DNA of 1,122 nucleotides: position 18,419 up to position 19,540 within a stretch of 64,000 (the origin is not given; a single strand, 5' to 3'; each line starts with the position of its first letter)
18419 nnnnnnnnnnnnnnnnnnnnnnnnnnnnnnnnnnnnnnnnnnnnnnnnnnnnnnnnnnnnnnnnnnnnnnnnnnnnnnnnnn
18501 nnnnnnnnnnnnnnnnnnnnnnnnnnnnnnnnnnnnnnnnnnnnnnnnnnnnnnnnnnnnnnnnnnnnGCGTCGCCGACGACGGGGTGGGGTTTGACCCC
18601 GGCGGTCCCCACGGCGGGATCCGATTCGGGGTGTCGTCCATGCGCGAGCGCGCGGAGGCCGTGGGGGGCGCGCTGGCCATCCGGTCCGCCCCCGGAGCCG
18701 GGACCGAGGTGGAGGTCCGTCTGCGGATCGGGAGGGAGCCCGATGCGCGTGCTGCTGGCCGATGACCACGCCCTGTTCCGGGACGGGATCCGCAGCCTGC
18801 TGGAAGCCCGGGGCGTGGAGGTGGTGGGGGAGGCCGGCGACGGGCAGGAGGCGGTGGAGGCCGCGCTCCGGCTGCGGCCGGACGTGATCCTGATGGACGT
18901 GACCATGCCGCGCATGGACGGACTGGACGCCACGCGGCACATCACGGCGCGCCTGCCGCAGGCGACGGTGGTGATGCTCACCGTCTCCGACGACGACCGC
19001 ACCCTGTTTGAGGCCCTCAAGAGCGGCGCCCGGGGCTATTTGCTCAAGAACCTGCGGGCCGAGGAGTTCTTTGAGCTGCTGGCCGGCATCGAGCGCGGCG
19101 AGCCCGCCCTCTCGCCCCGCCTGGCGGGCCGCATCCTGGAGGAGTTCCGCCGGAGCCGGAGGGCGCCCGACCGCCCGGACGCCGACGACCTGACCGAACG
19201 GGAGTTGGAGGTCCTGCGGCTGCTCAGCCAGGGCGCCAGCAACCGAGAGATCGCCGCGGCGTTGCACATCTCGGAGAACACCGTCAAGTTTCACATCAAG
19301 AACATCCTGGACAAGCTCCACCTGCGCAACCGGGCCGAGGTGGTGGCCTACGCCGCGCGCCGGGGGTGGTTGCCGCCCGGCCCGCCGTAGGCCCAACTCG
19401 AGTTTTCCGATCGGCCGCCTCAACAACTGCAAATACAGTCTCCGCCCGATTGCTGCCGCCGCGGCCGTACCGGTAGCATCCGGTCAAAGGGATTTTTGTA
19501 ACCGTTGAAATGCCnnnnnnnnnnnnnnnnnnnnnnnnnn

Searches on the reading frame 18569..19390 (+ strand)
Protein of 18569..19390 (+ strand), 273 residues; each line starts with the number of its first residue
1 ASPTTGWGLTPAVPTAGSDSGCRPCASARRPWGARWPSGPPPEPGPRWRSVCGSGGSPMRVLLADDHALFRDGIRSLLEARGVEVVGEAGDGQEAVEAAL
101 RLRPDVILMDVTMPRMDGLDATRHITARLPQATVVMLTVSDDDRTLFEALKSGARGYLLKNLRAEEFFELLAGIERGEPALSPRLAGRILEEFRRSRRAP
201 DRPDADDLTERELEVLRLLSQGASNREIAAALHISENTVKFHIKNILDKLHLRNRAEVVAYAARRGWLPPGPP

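Call 14: search_protein_families(library=pfam, proteins=[window:18569-19390:+], max_evalue=0.0001)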
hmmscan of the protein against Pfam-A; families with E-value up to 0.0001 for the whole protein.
window:18569-19390:+ (273 aa): 6 families
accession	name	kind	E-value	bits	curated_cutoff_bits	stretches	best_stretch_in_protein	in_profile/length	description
PF00072.30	Response_reg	-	8.4e-28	97.2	30.2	1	61-170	1-109/111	Response regulator receiver domain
PF00196.25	GerE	-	6.9e-22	77.3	23.5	1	207-262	2-57/57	Bacterial regulatory proteins, luxR family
PF13384.12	HTH_23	-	1.7e-06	28.1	24.6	1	211-240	6-35/50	Homeodomain-like domain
PF08281.18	Sigma70_r4_2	-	1.1e-05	25.5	25.7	1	208-250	11-54/54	Sigma-70, region 4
PF13412.12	HTH_24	-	6e-05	23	21.9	0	209-245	2-40/48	Winged helix-turn-helix DNA-binding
PF04545.22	Sigma70_r4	-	6.3e-05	22.8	24.1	0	207-250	4-48/50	Sigma-70, region 4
